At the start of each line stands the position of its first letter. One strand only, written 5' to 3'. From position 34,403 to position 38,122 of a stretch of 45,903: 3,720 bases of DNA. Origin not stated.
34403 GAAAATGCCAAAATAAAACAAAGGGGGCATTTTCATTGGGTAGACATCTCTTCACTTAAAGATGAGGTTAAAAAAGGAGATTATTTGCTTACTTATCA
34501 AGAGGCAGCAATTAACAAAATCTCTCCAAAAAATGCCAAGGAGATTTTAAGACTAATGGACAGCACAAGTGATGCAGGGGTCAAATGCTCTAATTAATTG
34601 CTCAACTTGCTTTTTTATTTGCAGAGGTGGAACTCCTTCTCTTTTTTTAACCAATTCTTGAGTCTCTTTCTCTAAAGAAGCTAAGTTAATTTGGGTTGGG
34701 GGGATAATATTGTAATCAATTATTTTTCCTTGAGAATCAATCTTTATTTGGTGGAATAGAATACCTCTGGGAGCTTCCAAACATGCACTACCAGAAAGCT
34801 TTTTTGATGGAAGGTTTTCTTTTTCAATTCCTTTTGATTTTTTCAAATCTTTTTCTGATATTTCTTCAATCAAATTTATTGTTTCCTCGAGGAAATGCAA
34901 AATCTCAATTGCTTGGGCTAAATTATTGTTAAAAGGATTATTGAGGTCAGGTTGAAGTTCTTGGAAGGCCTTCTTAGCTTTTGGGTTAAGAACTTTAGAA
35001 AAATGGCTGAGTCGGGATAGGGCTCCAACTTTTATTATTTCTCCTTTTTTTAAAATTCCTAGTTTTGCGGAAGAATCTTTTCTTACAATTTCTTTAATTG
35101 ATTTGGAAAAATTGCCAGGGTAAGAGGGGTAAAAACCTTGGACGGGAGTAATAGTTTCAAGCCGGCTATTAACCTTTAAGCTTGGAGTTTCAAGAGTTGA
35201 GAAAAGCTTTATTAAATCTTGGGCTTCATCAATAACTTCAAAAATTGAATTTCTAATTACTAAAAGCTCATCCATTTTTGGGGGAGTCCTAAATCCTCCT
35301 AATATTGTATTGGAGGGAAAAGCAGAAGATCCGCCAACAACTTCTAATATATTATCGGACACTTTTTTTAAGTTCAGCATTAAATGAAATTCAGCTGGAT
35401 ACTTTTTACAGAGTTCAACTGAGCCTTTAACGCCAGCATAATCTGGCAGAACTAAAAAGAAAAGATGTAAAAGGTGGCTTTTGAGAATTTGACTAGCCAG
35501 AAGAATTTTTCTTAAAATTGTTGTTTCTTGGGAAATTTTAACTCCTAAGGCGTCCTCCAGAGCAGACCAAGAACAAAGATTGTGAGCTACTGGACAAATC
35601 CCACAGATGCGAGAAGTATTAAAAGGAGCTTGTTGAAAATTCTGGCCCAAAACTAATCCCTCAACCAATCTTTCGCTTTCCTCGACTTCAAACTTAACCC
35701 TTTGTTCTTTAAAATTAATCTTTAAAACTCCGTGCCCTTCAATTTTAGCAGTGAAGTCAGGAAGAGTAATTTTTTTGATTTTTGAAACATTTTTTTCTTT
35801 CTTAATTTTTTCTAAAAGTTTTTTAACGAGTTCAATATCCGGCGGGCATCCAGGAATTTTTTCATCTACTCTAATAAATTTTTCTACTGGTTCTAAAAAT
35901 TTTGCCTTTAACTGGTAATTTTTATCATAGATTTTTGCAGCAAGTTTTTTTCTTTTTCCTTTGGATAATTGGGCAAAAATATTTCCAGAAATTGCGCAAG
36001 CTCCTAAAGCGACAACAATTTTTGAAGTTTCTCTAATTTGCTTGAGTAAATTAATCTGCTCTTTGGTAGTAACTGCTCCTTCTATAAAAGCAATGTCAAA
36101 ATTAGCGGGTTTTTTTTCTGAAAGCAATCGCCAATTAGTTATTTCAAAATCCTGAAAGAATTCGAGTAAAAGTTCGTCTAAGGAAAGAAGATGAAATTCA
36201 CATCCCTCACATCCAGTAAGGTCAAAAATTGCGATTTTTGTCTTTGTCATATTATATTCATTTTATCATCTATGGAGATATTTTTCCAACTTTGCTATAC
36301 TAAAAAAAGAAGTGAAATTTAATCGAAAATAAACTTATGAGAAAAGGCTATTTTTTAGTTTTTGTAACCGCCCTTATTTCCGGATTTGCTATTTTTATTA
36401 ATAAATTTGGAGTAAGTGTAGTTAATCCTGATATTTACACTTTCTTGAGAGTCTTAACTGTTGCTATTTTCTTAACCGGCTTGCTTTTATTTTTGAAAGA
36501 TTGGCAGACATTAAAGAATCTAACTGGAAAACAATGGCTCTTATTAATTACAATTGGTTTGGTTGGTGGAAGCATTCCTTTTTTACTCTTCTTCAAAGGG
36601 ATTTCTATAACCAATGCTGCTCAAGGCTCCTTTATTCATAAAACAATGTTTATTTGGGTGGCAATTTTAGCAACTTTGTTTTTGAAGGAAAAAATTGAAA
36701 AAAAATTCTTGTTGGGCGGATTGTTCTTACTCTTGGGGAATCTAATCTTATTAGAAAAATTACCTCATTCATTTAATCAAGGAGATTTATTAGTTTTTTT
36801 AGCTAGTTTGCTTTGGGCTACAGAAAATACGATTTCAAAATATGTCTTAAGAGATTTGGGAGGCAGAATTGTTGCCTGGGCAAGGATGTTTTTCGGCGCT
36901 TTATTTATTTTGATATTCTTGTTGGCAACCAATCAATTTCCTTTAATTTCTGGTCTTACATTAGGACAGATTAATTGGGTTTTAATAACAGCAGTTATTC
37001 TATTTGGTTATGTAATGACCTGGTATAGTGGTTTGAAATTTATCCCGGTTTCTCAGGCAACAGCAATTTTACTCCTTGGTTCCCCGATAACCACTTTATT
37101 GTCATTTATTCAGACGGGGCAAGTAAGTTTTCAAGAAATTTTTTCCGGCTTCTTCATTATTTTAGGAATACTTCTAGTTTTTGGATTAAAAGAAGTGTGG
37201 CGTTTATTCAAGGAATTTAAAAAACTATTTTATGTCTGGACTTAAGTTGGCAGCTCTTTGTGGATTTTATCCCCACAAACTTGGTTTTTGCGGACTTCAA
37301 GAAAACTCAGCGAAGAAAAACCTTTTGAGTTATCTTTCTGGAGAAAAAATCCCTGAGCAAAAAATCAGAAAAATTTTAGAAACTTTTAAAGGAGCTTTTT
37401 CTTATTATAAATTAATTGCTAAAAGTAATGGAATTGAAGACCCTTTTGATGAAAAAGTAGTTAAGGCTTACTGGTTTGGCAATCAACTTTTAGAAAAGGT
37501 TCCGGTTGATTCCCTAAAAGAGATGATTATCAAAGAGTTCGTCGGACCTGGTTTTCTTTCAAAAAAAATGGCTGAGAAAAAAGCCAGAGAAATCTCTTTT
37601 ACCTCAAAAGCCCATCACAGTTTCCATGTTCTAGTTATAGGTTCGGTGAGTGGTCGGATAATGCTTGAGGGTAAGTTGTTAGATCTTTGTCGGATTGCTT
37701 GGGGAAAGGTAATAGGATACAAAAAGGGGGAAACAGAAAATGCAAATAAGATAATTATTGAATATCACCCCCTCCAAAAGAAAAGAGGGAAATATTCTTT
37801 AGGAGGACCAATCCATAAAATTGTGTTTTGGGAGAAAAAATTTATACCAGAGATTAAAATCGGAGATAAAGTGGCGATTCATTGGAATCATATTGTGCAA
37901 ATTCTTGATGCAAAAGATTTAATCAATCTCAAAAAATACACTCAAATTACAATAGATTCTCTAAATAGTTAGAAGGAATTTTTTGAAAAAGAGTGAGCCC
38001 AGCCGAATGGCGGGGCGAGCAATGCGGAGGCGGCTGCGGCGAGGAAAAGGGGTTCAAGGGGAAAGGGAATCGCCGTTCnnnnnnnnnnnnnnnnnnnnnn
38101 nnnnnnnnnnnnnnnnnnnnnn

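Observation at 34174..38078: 3.7-kb hydrogenase cassette bracketed by ~107-bp near-identical inverted repeats inside much longer inverted low-complexity arms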

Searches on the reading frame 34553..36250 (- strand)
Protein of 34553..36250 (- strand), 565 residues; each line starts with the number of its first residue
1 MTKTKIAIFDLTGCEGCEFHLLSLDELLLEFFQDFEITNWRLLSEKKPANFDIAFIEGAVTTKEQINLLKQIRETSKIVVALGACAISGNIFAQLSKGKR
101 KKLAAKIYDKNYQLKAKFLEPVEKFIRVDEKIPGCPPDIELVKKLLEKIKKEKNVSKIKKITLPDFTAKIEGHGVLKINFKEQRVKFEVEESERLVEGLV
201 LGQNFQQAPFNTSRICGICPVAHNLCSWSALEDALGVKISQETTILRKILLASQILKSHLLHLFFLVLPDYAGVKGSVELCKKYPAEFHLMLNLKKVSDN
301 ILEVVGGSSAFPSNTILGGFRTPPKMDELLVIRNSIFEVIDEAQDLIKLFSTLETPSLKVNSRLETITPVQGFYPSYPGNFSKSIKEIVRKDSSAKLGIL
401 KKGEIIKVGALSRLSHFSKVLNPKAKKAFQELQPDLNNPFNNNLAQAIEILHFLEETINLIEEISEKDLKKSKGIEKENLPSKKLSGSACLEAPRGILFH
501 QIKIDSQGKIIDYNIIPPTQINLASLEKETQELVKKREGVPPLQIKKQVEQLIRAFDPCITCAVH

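Call 10: search_protein_families(library=pfam, proteins=[window:34553-36250:-], max_evalue=0.01)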
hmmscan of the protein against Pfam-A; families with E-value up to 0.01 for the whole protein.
window:34553-36250:- (565 aa): 2 families
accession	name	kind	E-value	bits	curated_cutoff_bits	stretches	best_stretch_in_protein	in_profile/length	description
PF00374.24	NiFeSe_Hases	-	9.2e-33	114.4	25.8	2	194-276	1-83/508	Nickel-dependent hydrogenase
PF01058.29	Oxidored_q6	-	3.8e-22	78.8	27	1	14-147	1-126/128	NADH ubiquinone oxidoreductase, 20 Kd subunit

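Call 17: find_encoding_contigs(protein=window:34553-36250:-, flank=10000, max_places=10)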
Protein window:34553-36250:- (565 aa): 5 contigs read that carry it; 3 places shown.
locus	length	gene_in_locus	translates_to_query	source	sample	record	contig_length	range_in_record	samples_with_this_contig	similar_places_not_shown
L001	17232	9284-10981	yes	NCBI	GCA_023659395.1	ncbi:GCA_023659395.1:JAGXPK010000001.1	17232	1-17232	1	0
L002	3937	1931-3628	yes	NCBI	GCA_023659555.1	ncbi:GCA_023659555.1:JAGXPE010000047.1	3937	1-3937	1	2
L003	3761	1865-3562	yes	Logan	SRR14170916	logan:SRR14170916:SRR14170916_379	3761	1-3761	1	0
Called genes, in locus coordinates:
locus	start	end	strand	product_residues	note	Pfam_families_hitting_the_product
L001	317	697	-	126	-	-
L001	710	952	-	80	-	PF01136:Peptidase_U32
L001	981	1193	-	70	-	-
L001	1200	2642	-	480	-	PF01406:tRNA-synt_1e, PF09334:tRNA-synt_1g (weak), PF09190:DALR_2, PF23493:CysS_C (weak)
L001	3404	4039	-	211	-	PF13613:HTH_Tnp_4 (weak), PF13359:DDE_Tnp_4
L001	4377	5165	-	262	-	PF09520:HinfI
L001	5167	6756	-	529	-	PF01555:N6_N4_Mtase, PF01170:UPF0020 (faint)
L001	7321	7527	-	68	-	-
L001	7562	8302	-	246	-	PF19927:DUF6390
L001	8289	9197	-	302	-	PF00892:EamA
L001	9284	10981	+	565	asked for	PF01058:Oxidored_q6, PF00374:NiFeSe_Hases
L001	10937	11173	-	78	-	PF01455:HupF_HypC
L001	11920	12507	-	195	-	PF00702:Hydrolase, PF13419:HAD_2, PF13242:Hydrolase_like (weak)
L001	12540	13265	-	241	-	PF00702:Hydrolase, PF13384:HTH_23 (faint), PF13936:HTH_38, PF13419:HAD_2, PF13242:Hydrolase_like (weak)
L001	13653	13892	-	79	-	-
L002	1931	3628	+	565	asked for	PF01058:Oxidored_q6, PF00374:NiFeSe_Hases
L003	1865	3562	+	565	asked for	PF01058:Oxidored_q6, PF00374:NiFeSe_Hases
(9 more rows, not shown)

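Call 20: find_related_loci(query=window:34553-36250:-, collection=genome_contigs, flank=10000)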
Query window:34553-36250:- (565 aa) in genome_contigs; peptide patterns used: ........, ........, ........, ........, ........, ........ (x = any residue, [..] = any of these).
137 stretches matched a pattern; 14 encode a relative of the query (tblastn E <= 1e-3); 14 distinct loci.
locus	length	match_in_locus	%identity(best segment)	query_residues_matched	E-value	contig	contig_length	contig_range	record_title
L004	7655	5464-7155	87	1-565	0e+0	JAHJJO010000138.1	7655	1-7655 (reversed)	MAG: Patescibacteria group bacterium isolate Modern_marine_rock_biofilm.mb.41 Modern_marine_rock.mb.41_k141_856701, whol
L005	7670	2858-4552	88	1-565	0e+0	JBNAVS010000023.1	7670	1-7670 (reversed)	MAG: Microgenomates group bacterium isolate Kamch4342-D-MF-044 bin36_IDBA_re-assembly_contigs.fa-23, whole genome shotgu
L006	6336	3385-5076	77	1-565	0e+0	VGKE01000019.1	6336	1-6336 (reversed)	MAG: Candidatus Nealsonbacteria bacterium isolate M_DeepCast_400m_m2_122 M_DeepCast_400m_m2_122_Ga0194112_10026626, whol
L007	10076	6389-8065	72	1-565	0e+0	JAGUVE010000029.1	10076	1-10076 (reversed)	MAG: Parcubacteria group bacterium isolate DeMMO5_22 c_000000009833, whole genome shotgun sequence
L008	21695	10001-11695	69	1-565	0e+0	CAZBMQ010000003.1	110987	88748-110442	MAG TPA_asm: uncultured Candidatus Saccharibacteria bacterium isolate binchicken_co19_212 genome assembly, contig: NODE_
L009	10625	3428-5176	68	1-565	0e+0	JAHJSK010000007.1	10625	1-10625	MAG: Patescibacteria group bacterium isolate OS_PC_MetaG.mb.199 OS_PC_MetaG.mb.199_k141_24583, whole genome shotgun sequ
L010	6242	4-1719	70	1-565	0e+0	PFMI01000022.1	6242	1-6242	MAG: bacterium (Candidatus Gribaldobacteria) CG_4_10_14_0_8_um_filter_33_9 CG_4_10_14_0.8_um_filter_scaffold_9355_c, who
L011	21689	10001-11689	61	1-565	0e+0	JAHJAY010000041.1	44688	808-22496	MAG: Patescibacteria group bacterium isolate Modern_marine.mb.231 Modern_marine.mb.231_k141_2355023, whole genome shotgu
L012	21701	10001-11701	59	2-565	0e+0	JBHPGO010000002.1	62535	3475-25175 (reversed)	Patescibacteria group bacterium isolate SAG AM-311-M21 NODE_2_length_62535_cov_31.519878, whole genome shotgun sequence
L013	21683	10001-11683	55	3-565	0e+0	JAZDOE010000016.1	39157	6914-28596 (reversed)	MAG: Candidatus Falkowbacteria bacterium isolate MEGAHIT-group-0.750 k141_7060209, whole genome shotgun sequence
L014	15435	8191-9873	55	3-565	0e+0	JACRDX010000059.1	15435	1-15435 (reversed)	MAG: Candidatus Falkowbacteria bacterium isolate NC_groundwater_1684_Pr3_B-0.1um_41_9 SR-2_scaffold_141_3347182, whole g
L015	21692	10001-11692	60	1-565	0e+0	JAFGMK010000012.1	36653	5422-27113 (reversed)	MAG: Candidatus Paceibacterota bacterium isolate Zod_Metabat.464 k87_4736876, whole genome shotgun sequence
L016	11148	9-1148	75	186-565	0e+0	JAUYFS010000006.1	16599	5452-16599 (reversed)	MAG: bacterium isolate C21_metabat.bin.27 C21_k141_7215, whole genome shotgun sequence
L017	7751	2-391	87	436-565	2e-68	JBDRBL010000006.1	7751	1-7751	MAG: Candidatus Shapirobacteria bacterium isolate MEGAHIT-group-1.12 k141_12460910, whole genome shotgun sequence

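Call 29: find_related_loci(query=window:34553-36250:-, collection=metagenome_contigs, flank=8000)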
Query window:34553-36250:- (565 aa) in metagenome_contigs; peptide patterns used: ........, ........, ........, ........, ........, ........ (x = any residue, [..] = any of these).
269 stretches matched a pattern; 37 encode a relative of the query (tblastn E <= 1e-3); 37 distinct loci.
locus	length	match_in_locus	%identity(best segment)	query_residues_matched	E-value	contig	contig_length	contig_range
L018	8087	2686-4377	86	1-565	0e+0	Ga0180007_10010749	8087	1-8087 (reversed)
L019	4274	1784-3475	84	2-565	0e+0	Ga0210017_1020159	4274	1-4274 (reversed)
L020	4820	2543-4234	84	2-565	0e+0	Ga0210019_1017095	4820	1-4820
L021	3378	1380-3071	85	2-565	0e+0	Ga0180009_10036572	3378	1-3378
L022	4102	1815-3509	79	1-565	0e+0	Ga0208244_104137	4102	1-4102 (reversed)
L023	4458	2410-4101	78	1-565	0e+0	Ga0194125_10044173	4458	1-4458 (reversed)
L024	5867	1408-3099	78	1-565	0e+0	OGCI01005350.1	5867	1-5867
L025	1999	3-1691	77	3-565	0e+0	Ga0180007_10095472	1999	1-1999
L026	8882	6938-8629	78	1-565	0e+0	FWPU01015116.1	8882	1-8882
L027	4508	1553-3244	77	1-565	0e+0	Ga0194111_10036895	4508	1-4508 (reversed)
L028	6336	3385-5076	77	1-565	0e+0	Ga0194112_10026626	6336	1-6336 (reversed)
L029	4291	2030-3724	75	1-565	0e+0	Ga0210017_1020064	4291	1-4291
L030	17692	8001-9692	70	1-565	0e+0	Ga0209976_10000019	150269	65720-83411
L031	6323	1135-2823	74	3-565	0e+0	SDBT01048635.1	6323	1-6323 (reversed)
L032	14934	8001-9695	76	1-565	0e+0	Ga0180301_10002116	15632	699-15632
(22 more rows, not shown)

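Call 90: search_protein_families(library=pfam, proteins=[L145:5393-6427:-, L145:6918-7499:-, L174:1910-2407:+, L174:2394-2783:+], max_evalue=0.001)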
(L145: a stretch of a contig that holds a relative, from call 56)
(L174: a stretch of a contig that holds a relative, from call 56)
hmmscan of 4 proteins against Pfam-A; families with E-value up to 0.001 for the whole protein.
L145:5393-6427:- (344 aa): 0 families

L145:6918-7499:- (193 aa): 5 families
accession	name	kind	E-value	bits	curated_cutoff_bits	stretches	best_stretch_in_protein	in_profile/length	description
PF03848.20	TehB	-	2.1e-10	40.8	20.4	1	7-179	9-180/193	Tellurite resistance protein TehB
PF13649.12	Methyltransf_25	-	1.4e-08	35.7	27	1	37-127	2-97/97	Methyltransferase domain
PF08241.18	Methyltransf_11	-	1.9e-07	32.1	21.2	1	38-130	2-94/95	Methyltransferase domain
PF13489.12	Methyltransf_23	-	7.7e-06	26.2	27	1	21-129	11-114/164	Methyltransferase domain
PF08242.18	Methyltransf_12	-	4e-05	24.7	30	1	37-129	1-98/98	Methyltransferase domain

L174:1910-2407:+ (165 aa): 0 families

L174:2394-2783:+ (129 aa): 0 families

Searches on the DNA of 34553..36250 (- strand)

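Call 56: search_rna_families(sources=[L061, L113, L075, L029, L118, L174, L125, L145, L060], threshold=evalue, max_evalue=1)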
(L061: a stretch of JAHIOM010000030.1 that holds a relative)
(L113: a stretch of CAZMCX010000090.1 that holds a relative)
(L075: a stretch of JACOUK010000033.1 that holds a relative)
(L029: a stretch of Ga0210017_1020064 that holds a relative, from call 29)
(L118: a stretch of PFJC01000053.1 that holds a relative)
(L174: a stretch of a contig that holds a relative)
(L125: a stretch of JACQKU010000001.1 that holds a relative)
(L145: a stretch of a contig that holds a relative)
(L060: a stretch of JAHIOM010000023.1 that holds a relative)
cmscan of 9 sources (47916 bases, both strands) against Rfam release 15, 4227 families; matches with E-value up to 1: 11.
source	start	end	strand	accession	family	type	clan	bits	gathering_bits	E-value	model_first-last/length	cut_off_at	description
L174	4807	4878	-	RF00005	tRNA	Gene; tRNA;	CL00001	66.7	29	1.9e-12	1-71/71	no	tRNA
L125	3826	3896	+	RF00005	tRNA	Gene; tRNA;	CL00001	65.3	29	4.5e-12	1-71/71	no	tRNA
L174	170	240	-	RF00005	tRNA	Gene; tRNA;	CL00001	63.5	29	1.4e-11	1-71/71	no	tRNA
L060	1814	1885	-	RF00005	tRNA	Gene; tRNA;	CL00001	62.9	29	2.2e-11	1-71/71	no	tRNA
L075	371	452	+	RF00005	tRNA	Gene; tRNA;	CL00001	58.2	29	4.2e-10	1-71/71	no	tRNA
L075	2755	2825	-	RF00005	tRNA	Gene; tRNA;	CL00001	54.9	29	3.3e-09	1-71/71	no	tRNA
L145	5263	5370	+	RF02822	Srn266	Gene; sRNA;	-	31.9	63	0.3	1-112/112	no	Streptococcus RNA 266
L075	1390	1462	-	RF03833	mir-5928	Gene; miRNA;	-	28.6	59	0.099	1-75/75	no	mir-5928 microRNA precursor family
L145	1790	1864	+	RF00656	mir-205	Gene; miRNA;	-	28.5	55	0.0085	1-75/75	no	mir-205 microRNA precursor family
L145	1752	1927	+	RF04178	BTnc005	Gene; sRNA;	-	25.3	174.8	0.092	1-205/205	no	Bacteroides sRNA BTnc005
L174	1357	1461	-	RF03654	MIR4239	Gene; miRNA;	-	24.6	100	0.92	1-120/120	no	MIR4239 microRNA precursor family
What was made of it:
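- On Known RNA families (Rfam 15): With E up to 1, 9 related loci gave only tRNAs and chance matches (call 56).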

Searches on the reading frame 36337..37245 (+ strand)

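Call 10: search_protein_families(library=pfam, proteins=[window:36337-37245:+], max_evalue=0.01)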
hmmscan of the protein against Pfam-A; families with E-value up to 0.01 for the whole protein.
window:36337-37245:+ (302 aa): 1 family
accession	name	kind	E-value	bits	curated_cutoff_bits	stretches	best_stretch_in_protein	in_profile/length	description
PF00892.27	EamA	-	4.2e-36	124.6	28.2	2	3-138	2-133/135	EamA-like transporter family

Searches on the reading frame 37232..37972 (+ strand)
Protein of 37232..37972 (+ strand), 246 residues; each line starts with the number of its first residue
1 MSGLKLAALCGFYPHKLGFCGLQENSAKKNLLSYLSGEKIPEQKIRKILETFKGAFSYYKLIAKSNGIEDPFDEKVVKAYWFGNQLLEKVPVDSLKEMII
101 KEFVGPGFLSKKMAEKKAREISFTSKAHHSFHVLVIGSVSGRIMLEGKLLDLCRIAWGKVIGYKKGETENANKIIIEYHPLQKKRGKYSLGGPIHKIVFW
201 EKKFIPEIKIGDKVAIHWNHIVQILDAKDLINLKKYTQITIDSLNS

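Call 10: search_protein_families(library=pfam, proteins=[window:37232-37972:+], max_evalue=0.01)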
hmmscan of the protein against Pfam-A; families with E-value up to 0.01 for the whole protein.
window:37232-37972:+ (246 aa): 1 family
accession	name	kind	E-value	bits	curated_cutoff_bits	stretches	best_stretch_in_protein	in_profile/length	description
PF19927.4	DUF6390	-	2.7e-40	138.8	25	1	3-245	5-238/244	Family of unknown function (DUF6390)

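Call 93: find_encoding_contigs(protein=window:37232-37972:+, flank=4000, max_places=10)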
Protein window:37232-37972:+ (246 aa): 5 contigs read that carry it; 3 places shown.
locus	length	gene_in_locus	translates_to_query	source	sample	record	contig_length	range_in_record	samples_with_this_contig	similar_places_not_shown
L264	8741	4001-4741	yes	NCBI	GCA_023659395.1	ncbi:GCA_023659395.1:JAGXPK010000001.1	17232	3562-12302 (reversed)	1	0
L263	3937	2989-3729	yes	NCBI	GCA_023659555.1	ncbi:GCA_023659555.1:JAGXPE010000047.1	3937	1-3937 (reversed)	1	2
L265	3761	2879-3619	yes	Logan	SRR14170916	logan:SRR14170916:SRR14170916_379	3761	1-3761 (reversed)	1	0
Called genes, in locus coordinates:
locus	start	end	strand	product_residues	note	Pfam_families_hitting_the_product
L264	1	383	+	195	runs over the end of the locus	PF00702:Hydrolase, PF13419:HAD_2, PF13242:Hydrolase_like (weak)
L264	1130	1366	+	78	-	PF01455:HupF_HypC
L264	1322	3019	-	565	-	PF01058:Oxidored_q6, PF00374:NiFeSe_Hases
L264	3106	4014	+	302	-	PF00892:EamA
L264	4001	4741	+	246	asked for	PF19927:DUF6390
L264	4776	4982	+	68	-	-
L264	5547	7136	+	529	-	PF01555:N6_N4_Mtase, PF01170:UPF0020 (faint)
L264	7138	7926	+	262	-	PF09520:HinfI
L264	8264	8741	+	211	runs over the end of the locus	PF13613:HTH_Tnp_4 (weak), PF13359:DDE_Tnp_4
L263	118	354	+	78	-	PF01455:HupF_HypC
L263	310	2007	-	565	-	PF01058:Oxidored_q6, PF00374:NiFeSe_Hases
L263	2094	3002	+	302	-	PF00892:EamA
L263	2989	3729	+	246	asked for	PF19927:DUF6390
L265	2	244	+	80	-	?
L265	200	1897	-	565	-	PF01058:Oxidored_q6, PF00374:NiFeSe_Hases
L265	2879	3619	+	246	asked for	PF19927:DUF6390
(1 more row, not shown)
